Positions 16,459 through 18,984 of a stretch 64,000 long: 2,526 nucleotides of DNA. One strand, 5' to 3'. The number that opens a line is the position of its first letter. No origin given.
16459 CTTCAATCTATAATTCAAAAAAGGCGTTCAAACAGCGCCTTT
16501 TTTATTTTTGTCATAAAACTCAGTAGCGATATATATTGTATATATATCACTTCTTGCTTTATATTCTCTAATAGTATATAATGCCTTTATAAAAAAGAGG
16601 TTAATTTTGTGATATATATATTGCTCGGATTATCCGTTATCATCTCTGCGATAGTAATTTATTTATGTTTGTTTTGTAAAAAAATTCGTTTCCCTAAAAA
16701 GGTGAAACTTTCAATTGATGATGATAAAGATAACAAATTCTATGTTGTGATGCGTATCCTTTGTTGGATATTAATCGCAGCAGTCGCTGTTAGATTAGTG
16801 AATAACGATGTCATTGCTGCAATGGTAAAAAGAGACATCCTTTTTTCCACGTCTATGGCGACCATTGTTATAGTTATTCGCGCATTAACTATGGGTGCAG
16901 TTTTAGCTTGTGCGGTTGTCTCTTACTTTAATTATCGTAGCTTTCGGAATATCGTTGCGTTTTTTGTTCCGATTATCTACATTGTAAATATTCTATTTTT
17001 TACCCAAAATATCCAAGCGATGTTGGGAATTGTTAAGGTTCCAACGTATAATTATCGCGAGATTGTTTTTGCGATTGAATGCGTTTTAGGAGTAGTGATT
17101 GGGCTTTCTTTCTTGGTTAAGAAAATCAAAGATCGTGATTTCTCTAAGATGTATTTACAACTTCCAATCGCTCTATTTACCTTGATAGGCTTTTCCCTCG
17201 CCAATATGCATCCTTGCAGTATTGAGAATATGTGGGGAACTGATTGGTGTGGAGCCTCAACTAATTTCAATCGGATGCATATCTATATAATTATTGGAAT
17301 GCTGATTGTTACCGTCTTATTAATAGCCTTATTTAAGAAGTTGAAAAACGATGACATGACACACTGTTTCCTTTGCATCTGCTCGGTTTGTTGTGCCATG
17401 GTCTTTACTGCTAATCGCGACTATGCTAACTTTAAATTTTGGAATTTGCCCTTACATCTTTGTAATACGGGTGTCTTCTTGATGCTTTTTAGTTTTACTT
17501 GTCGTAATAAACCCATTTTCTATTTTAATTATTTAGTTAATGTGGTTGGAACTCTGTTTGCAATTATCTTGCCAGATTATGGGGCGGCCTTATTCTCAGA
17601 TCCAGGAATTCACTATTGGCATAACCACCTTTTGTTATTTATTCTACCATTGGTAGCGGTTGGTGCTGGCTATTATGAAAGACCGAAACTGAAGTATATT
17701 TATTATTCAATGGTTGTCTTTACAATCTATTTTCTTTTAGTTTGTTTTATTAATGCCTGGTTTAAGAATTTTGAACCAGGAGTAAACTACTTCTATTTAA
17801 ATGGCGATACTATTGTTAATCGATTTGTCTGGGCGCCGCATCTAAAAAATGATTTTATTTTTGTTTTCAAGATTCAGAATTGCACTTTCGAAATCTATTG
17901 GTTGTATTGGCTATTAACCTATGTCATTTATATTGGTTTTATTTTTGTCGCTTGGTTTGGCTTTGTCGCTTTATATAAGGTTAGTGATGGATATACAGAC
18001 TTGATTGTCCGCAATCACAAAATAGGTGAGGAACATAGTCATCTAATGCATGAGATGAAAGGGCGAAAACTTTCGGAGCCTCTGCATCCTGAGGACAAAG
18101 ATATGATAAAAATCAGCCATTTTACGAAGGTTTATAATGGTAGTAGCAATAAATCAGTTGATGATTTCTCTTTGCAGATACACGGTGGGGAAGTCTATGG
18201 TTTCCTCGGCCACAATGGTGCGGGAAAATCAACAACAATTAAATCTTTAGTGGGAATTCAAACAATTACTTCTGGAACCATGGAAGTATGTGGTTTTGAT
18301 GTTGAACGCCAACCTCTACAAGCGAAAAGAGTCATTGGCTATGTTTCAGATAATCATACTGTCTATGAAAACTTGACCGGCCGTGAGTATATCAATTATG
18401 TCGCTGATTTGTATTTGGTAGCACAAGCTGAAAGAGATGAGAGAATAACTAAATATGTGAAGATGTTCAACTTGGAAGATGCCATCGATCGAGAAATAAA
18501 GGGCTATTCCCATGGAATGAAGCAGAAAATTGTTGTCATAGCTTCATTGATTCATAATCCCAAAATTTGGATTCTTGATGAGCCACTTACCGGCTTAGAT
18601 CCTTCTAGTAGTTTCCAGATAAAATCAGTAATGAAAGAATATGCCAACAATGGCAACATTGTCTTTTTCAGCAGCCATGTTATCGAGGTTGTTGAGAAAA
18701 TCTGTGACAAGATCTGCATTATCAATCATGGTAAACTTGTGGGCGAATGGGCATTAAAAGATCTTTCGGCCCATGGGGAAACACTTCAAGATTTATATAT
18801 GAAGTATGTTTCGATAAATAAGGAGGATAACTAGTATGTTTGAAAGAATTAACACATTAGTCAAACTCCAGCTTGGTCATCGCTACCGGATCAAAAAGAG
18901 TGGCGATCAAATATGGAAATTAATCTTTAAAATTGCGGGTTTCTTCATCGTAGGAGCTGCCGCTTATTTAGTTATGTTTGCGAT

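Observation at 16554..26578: Self-contained four-gene envelope module: membrane-domain::ABC-ATPase fusion, large permease, small anchored protein and a giant lipoprotein.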

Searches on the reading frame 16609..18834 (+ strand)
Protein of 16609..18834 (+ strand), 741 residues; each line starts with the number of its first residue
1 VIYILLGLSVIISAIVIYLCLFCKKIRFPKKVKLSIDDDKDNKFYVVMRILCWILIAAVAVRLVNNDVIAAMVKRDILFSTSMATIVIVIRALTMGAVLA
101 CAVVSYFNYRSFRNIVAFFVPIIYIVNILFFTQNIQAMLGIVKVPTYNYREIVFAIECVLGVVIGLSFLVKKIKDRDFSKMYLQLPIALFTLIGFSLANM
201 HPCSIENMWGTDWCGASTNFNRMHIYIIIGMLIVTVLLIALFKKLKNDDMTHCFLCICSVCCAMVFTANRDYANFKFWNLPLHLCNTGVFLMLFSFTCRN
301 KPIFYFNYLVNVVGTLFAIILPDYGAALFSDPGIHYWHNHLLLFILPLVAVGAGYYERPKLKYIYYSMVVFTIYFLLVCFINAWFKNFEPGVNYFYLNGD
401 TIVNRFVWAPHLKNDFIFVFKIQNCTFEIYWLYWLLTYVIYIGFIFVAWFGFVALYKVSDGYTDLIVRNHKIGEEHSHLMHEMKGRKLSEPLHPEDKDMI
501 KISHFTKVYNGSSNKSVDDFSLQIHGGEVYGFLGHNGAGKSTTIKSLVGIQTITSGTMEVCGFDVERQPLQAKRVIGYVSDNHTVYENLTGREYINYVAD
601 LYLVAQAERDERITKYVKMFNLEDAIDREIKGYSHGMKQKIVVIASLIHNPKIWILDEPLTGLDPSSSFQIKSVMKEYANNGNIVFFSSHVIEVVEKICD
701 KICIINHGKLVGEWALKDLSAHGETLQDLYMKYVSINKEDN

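Call 6: search_protein_families(library=pfam, proteins=[window:16609-18834:+], max_evalue=0.01)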
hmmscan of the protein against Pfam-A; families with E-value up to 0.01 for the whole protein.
window:16609-18834:+ (741 aa): 3 families
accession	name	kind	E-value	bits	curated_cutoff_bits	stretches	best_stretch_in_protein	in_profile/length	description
PF00005.33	ABC_tran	-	4.2e-26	92.6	25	1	518-660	2-136/137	ABC transporter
PF14808.11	TMEM164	-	2e-18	67.1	25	1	221-404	3-190/217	TMEM164 family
PF13304.12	AAA_21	-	2.5e-06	28.2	27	1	616-690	221-298/304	AAA domain, putative AbiEii toxin, Type IV TA system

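Call 7: search_protein_families(library=ncbifam, proteins=[window:16609-18834:+], max_evalue=0.01)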
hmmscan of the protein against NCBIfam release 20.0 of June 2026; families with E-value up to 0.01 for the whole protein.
window:16609-18834:+ (741 aa): 184 families (the best 25 are shown)
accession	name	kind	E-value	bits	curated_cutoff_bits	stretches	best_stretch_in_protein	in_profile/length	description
TIGR01188.1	drrA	subfamily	2.5e-61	207.6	312.45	1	507-720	1-212/302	daunorubicin resistance ABC transporter, ATP-binding protein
TIGR03522.1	GldA_ABC_ATP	equivalog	1.2e-54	185.9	402.6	1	500-724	3-224/301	gliding motility-associated ABC transporter ATP-binding subunit GldA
NF033858.1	ABC2_perm_RbbA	equivalog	4.1e-45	154.1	1050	1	492-736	257-503/909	ribosome-associated ATPase/putative transporter RbbA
TIGR03740.1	galliderm_ABC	subfamily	7.5e-42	143.5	309.75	1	502-734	3-222/223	lantibiotic protection ABC transporter ATP-binding subunit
NF010060.0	PRK13537.1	equivalog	1.5e-39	135.8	521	1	498-719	14-233/314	nodulation factor ABC transporter ATP-binding protein NodI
TIGR03864.1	PQQ_ABC_ATP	hypoth_equivalog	1.9e-37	129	302.25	1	501-732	3-234/236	ABC transporter, ATP-binding subunit, PQQ-dependent alcohol dehydrogenase system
NF010059.0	PRK13536.1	equivalog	2.4e-36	125.2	549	1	498-714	42-256/342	nodulation factor ABC transporter ATP-binding protein NodI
TIGR04406.1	LPS_export_lptB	equivalog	1.3e-34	119.5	240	1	500-722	2-225/239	LPS export ABC transporter ATP-binding protein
TIGR01288.1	nodI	equivalog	3.2e-33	115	424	1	514-713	17-216/303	nodulation factor ABC transporter ATP-binding protein NodI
TIGR01257.1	rim_protein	equivalog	4.7e-33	113.3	4012.85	1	495-710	1933-2148/2272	rim ABC transporter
NF047565.1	PSM_export_PmtA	equivalog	1.5e-32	113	350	1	512-717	12-213/282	phenol-soluble modulin export ABC transporter ATP-binding protein PmtA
TIGR04521.1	ECF_ATPase_2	equivalog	1.7e-30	106.1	330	1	501-733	2-246/279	energy-coupling factor transporter ATPase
NF047568.1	PSM_export_PmtC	equivalog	4.8e-30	105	375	1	501-727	2-215/290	phenol-soluble modulin export ABC transporter ATP-binding protein PmtC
TIGR03410.1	urea_trans_UrtE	equivalog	5.3e-30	104.6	285.8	1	501-719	2-219/230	urea ABC transporter ATP-binding subunit UrtE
NF008144.0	PRK10895.1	equivalog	7.3e-29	100.9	381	1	503-720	7-225/241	LPS export ABC transporter ATP-binding protein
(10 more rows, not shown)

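Call 8: find_homologous_proteins(query=window:16609-18834:+)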
Query window:16609-18834:+ (741 aa): 148 proteins with E <= 0.001 among 8000 candidates; the best 120 are listed.
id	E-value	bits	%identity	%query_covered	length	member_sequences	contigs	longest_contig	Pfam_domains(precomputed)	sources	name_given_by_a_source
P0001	0.0e+0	1698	100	100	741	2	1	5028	PF14808.12,PF00005.34,PF13304.13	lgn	-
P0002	1.4e-292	991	59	99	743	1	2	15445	PF14808.12,PF00005.34,PF13304.13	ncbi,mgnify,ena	mgnify:CR=1 FL=1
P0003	1.3e-266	905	55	99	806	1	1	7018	PF14808.12,PF00005.34,PF13304.13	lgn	-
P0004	3.2e-218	745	49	94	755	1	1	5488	PF14808.12,PF00005.34,PF13304.13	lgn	-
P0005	4.5e-191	655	45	99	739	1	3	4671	PF14808.12,PF00005.34,PF13304.13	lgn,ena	-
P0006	5.8e-190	652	46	89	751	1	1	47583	PF14808.12,PF00005.34,PF13304.13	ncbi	-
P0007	1.1e-187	644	45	94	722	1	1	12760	PF14808.12,PF00005.34,PF13304.13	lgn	-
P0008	3.2e-183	629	47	89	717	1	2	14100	PF14808.12,PF00005.34,PF13304.13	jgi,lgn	jgi:ABC-2 type transport system ATP-binding protein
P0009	1.9e-181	623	47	93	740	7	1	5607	PF14808.12,PF00005.34,PF13304.13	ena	-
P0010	5.1e-181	622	45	99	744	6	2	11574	PF14808.12,PF00005.34,PF13304.13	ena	-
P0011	1.8e-180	620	46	88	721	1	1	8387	PF14808.12,PF00005.34,PF13304.13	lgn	-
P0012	1.3e-179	617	41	99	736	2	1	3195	PF14808.12,PF00005.34,PF13304.13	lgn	-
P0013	3.1e-177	610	45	93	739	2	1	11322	PF14808.12,PF00005.34,PF13304.13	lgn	-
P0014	9.3e-176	605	40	99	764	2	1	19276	PF14808.12,PF00005.34,PF13304.13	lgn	-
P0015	2.0e-175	604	41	99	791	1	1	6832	PF14808.12,PF00005.34,PF13304.13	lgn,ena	-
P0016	6.8e-173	595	43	89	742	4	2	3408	PF14808.12,PF00005.34,PF13304.13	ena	-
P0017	1.3e-172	594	44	93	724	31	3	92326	PF14808.12,PF00005.34,PF13304.13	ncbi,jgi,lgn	jgi:ABC-2 type transport system ATP-binding protein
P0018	2.0e-170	587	44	93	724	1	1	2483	PF14808.12,PF00005.34,PF13304.13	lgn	-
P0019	4.0e-170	586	44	88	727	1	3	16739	PF14808.12,PF00005.34,PF13304.13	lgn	-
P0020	6.0e-169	582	43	90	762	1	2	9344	PF14808.12,PF00005.34,PF13304.13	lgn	-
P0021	1.8e-162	561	44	89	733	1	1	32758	PF14808.12,PF00005.34,PF13304.13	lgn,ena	-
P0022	2.7e-162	560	40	98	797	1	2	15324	PF14808.12,PF00005.34,PF13304.13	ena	-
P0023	3.2e-144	500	39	89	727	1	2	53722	PF14808.12,PF00005.34,PF13304.13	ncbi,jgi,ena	ncbi:MAG: ATP-binding cassette domain-containing protein [Clostridia bacterium]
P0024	1.4e-142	495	39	83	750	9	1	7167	PF14808.12,PF00005.34,PF13304.13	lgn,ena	-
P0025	4.3e-141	490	37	100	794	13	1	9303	PF14808.12,PF00005.34,PF13304.13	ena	-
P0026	6.7e-139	483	38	89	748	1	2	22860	PF14808.12,PF00005.34,PF13304.13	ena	-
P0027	1.3e-138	482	38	85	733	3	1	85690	PF14808.12,PF00005.34,PF13304.13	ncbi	-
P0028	5.4e-138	480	36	94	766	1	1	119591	PF14808.12,PF00005.34,PF13304.13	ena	-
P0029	4.3e-137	477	36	99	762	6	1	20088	PF14808.12,PF00005.34,PF13304.13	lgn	-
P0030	2.5e-136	474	38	89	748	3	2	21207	PF14808.12,PF00005.34,PF13304.13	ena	-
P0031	3.7e-134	467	37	89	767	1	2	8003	PF14808.12,PF00005.34,PF13304.13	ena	-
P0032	1.6e-133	465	37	87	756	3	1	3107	PF14808.12,PF00005.34,PF13304.13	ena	-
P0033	1.2e-132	462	35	98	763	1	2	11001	PF14808.12,PF00005.34,PF13304.13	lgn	-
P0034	6.7e-131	456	36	87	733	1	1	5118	PF14808.12,PF00005.34,PF13304.13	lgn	-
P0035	1.9e-129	452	38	89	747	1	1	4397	PF14808.12,PF00005.34,PF13304.13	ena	-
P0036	2.5e-127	445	36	89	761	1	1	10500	PF14808.12,PF00005.34,PF13304.13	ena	-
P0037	5.1e-127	444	37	87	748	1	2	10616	PF14808.12,PF00005.34,PF13304.13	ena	-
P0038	2.5e-125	438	37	85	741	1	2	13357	PF14808.12,PF00005.34,PF13304.13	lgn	-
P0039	3.8e-123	431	35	89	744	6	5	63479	PF14808.12,PF00005.34,PF13304.13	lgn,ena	-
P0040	3.8e-122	427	39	80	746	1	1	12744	PF14808.12,PF00005.34,PF13304.13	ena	-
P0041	1.2e-120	422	38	80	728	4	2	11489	PF14808.12,PF00005.34,PF13304.13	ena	-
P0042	3.5e-117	411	37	82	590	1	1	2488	PF14808.12,PF00005.34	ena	-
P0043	3.5e-26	110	33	30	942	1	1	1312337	PF02129.25,PF00326.28,PF01738.25,PF00005.34,PF00561.27,PF12146.16,PF13304.13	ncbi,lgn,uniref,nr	ncbi:ABC transporter ATP-binding protein [Actinosynnema sp. ALI-1.44]|uniref:alpha/beta fold hydrola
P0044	5.3e-26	110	25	22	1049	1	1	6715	PF00005.34,PF13304.13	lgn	-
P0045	7.4e-26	109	33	30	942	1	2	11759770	PF02129.25,PF00326.28,PF01738.25,PF00005.34,PF00561.27,PF12146.16,PF13304.13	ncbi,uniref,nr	ncbi:alpha/beta fold hydrolase [Kibdelosporangium phytohabitans]|uniref:ABC transporter ATP-binding 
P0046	7.1e-24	103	26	29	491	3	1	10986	PF12399.15,PF01926.30,PF00005.34,PF13476.13,PF13555.13,PF03193.23,PF02463.26,PF13304.13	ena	-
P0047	1.4e-22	98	30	31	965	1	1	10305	PF02129.25,PF00326.28,PF08530.17,PF01738.25,PF00005.34,PF00561.27,PF12146.16,PF13304.13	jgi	jgi:ABC-2 type transport system ATP-binding protein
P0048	2.2e-21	94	25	33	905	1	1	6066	PF02653.22,PF00005.34,PF13304.13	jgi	jgi:rhamnose transport system ATP-binding protein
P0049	2.7e-21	94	25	33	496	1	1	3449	PF09818.16,PF00005.34,PF13304.13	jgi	jgi:ribose transport system ATP-binding protein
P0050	2.7e-19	87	21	29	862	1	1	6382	PF02653.22,PF00005.34,PF13304.13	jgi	-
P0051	6.8e-19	86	25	27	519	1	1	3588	PF01926.30,PF00005.34,PF13476.13,PF13555.13,PF13401.13,PF03193.23,PF20703.4,PF02463.26,PF25199.2,PF13304.13,PF13191.13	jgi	jgi:energy-coupling factor transporter ATP-binding protein EcfA2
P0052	9.7e-19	86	21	29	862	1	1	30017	PF02653.22,PF00005.34,PF13304.13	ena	-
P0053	3.7e-18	84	23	30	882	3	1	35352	PF02653.22,PF00005.34,PF13304.13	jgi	jgi:ribose transport system ATP-binding protein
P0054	4.7e-18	83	28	16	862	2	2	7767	PF02653.22,PF00005.34,PF13304.13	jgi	jgi:ribose transport system ATP-binding protein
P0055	6.1e-18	83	23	29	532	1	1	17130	PF00005.34,PF05729.19,PF13555.13,PF13401.13,PF02463.26,PF13304.13,PF13191.13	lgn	-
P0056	3.4e-17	80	21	29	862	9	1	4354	PF02653.22,PF00005.34,PF13304.13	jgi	jgi:ribose transport system ATP-binding protein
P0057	6.6e-17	79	25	31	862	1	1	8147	PF02653.22,PF00005.34,PF13304.13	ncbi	ncbi:MAG: ATP-binding cassette domain-containing protein [Chthoniobacterales bacterium]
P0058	2.9e-15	74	31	13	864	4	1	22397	PF02653.22,PF00005.34,PF13304.13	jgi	jgi:ribose transport system ATP-binding protein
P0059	3.3e-14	71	27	26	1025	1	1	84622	PF01061.30,PF00005.34,PF12698.14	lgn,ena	-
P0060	5.6e-13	66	26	26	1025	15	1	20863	PF01061.30,PF00005.34,PF12698.14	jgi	jgi:ABC-type multidrug transport system ATPase subunit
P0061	1.1e-12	65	23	29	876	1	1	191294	PF02653.22,PF00005.34,PF13304.13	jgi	jgi:ABC-type sugar transport system ATPase subunit/ribose/xylose/arabinose/galactoside ABC-type tran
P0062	1.6e-12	65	24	28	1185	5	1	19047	PF06414.19,PF09818.16,PF00005.34,PF13555.13,PF13671.13,PF13401.13,PF03193.23,PF02463.26,PF13481.13,PF00664.29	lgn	-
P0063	2.0e-12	65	27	30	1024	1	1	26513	PF01061.30,PF00005.34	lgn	-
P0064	3.2e-12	64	27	25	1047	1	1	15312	PF05099.19,PF19055.7,PF01061.30,PF00005.34,PF12698.14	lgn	-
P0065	3.5e-12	64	26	27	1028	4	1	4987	PF01061.30,PF00005.34,PF03193.23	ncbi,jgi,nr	ncbi:MAG: ABC transporter [Bacteroidetes bacterium]|nr:MAG: ABC transporter [Bacteroidota bacterium]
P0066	7.1e-12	63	27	29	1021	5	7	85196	PF01061.30,PF00005.34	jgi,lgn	jgi:ABC-type multidrug transport system ATPase subunit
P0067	8.2e-12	63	27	27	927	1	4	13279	PF12399.15,PF02653.22,PF00005.34,PF13304.13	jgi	jgi:ABC-type branched-subunit amino acid transport system ATPase component/ABC-type branched-subunit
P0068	1.3e-11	62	25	29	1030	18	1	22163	PF01061.30,PF00005.34,PF12698.14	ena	-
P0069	1.4e-11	62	25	26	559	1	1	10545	PF00005.34,PF13555.13,PF02463.26,PF13304.13,PF00931.29,PF12848.14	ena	-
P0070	1.6e-11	62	26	26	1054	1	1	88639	PF05099.19,PF19055.7,PF01061.30,PF00005.34,PF12698.14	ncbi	-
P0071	1.8e-11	61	22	40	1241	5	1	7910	PF00005.34,PF13555.13,PF13401.13,PF03193.23,PF02463.26,PF13191.13,PF00664.29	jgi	jgi:ATP-binding cassette subfamily B protein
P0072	2.3e-11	61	27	27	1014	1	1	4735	PF05099.19,PF19055.7,PF01061.30,PF00005.34,PF12698.14,PF13304.13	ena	-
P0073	2.5e-11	61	25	26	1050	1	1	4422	PF05099.19,PF19055.7,PF01061.30,PF00005.34,PF12698.14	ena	-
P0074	2.6e-11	61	26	26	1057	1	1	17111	PF05099.19,PF19055.7,PF01061.30,PF00005.34,PF12698.14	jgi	-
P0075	2.7e-11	61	25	26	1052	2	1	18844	PF05099.19,PF19055.7,PF01061.30,PF00005.34,PF12698.14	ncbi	-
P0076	3.6e-11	60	26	26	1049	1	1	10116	PF05099.19,PF19055.7,PF01061.30,PF00005.34,PF12698.14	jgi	jgi:ABC transport system ATP-binding/permease protein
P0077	4.5e-11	60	26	27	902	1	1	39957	PF00497.26,PF00005.34,PF00528.28,PF02463.26,PF13304.13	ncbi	-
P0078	4.8e-11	60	24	33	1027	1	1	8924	PF01061.30,PF00005.34,PF12698.14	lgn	-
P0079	5.8e-11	60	25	29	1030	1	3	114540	PF01061.30,PF00005.34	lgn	-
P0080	6.1e-11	60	26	26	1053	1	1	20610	PF05099.19,PF19055.7,PF01061.30,PF00005.34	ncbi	-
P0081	7.2e-11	60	22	29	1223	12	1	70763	PF09818.16,PF00005.34,PF02463.26,PF00664.29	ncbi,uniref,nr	ncbi:unnamed protein product [Rotaria magnacalcarata]|uniref:Uncharacterized protein n=1 Tax=Rotaria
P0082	8.4e-11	59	28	26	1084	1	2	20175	PF05099.19,PF19055.7,PF01061.30,PF00005.34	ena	-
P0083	1.2e-10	59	23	40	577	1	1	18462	PF00005.34,PF00664.29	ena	-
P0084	1.6e-10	58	26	26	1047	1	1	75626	PF05099.19,PF19055.7,PF01061.30,PF00005.34,PF12698.14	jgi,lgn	-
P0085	1.7e-10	58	28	26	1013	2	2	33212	PF19055.7,PF01061.30,PF00005.34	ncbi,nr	ncbi:MAG: ATP-binding cassette domain-containing protein [Bacteroidales bacterium]|nr:ATP-binding ca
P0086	2.0e-10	58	27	26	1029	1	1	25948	PF01061.30,PF00005.34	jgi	-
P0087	2.8e-10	58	28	25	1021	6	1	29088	PF19055.7,PF01061.30,PF00005.34,PF12698.14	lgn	-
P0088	3.4e-10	57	27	26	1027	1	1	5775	PF19055.7,PF01061.30,PF00005.34,PF13304.13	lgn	-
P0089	4.2e-10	57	27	26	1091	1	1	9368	PF05099.19,PF19055.7,PF01061.30,PF00005.34,PF12698.14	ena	-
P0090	4.2e-10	57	27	27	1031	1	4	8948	PF01061.30,PF00005.34,PF12698.14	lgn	-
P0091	4.3e-10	57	25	28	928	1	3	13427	PF00497.26,PF00005.34,PF00528.28,PF02463.26,PF13304.13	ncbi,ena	-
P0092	4.4e-10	57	25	28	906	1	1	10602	PF00497.26,PF00005.34,PF00528.28,PF02463.26,PF13304.13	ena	-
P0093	4.9e-10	57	27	26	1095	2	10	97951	PF05099.19,PF19055.7,PF01061.30,PF00005.34,PF12698.14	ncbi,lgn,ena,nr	ncbi:MAG: ATP-binding cassette domain-containing protein [Salinivirgaceae bacterium]|nr:ATP-binding 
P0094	5.2e-10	57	27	26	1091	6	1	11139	PF05099.19,PF19055.7,PF01061.30,PF00005.34,PF12698.14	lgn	-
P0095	5.4e-10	57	26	26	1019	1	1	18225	PF05099.19,PF19055.7,PF01061.30,PF00005.34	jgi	-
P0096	5.6e-10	57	27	26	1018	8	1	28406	PF05099.19,PF19055.7,PF01061.30,PF00005.34,PF12698.14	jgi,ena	-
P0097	8.6e-10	56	27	26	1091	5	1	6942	PF05099.19,PF19055.7,PF01061.30,PF00005.34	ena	-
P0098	1.1e-9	56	27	26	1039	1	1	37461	PF01061.30,PF00005.34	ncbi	ncbi:ATP-binding cassette domain-containing protein [Bacteroidota bacterium]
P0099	1.3e-9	55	25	31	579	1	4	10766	PF00005.34,PF02463.26,PF00664.29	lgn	-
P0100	1.5e-9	55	23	33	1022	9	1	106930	PF01061.30,PF00005.34,PF12698.14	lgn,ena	-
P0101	1.6e-9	55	24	29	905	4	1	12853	PF00497.26,PF00005.34,PF00528.28,PF02463.26,PF13304.13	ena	-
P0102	1.7e-9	55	25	31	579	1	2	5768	PF00005.34,PF02463.26,PF00664.29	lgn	-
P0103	2.4e-9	54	27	26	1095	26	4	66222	PF05099.19,PF19055.7,PF01061.30,PF00005.34,PF12698.14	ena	-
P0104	2.5e-9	54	28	25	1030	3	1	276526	PF19055.7,PF01061.30,PF00005.34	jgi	jgi:ABC transport system ATP-binding/permease protein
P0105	3.9e-9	54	24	32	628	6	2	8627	PF12399.15,PF02653.22,PF00005.34,PF13304.13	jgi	jgi:branched-chain amino acid transport system permease protein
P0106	4.0e-9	54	23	39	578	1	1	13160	PF00005.34,PF02463.26,PF00664.29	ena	-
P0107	4.3e-9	54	24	27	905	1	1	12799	PF00497.26,PF00005.34,PF00528.28,PF02463.26,PF13304.13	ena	-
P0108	4.4e-9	54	22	28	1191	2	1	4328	PF06414.19,PF00005.34,PF13555.13,PF13401.13,PF03193.23,PF02463.26,PF13304.13,PF13191.13,PF00664.29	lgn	-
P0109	5.0e-9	53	27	26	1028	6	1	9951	PF19055.7,PF01061.30,PF00005.34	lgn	-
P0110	5.9e-9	53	23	28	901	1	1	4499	PF00497.26,PF00005.34,PF00528.28,PF02463.26,PF13304.13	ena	-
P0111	6.4e-9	53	25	26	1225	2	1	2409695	PF00005.34,PF13401.13,PF02463.26,PF00664.29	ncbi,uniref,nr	ncbi:MAG: ABC transporter ATP-binding protein [Chloroflexi bacterium]|uniref:ABC transporter ATP-bin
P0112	6.9e-9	53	27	26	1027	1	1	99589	PF01061.30,PF00005.34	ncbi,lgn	-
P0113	1.2e-8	52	26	26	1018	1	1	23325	PF05099.19,PF19055.7,PF01061.30,PF00005.34,PF12698.14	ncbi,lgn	-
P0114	1.5e-8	52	28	24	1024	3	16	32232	PF01061.30,PF00005.34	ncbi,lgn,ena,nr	ncbi:MAG: ATP-binding cassette domain-containing protein [Bacteroidetes bacterium]|nr:ATP-binding ca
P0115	1.9e-8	51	25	30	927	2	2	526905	PF12399.15,PF02653.22,PF00005.34,PF13304.13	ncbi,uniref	ncbi:ABC transporter permease subunit [Actinomadura chokoriensis]|uniref:Branched-chain amino acid A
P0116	2.0e-8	51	24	27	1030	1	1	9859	PF05099.19,PF19055.7,PF01061.30,PF00005.34,PF12698.14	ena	-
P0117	2.9e-8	51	23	31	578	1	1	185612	PF00005.34,PF02463.26,PF00664.29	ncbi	-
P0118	4.6e-8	50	28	25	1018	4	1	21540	PF01061.30,PF00005.34,PF12698.14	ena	-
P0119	5.6e-8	50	24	26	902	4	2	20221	PF12399.15,PF02653.22,PF00005.34,PF13304.13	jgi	jgi:ABC-type branched-subunit amino acid transport system ATPase component/branched-subunit amino ac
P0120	7.1e-8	50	22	32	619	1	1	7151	PF12399.15,PF02653.22,PF00005.34,PF13304.13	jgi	jgi:branched-chain amino acid transport system ATP-binding protein/branched-chain amino acid transpo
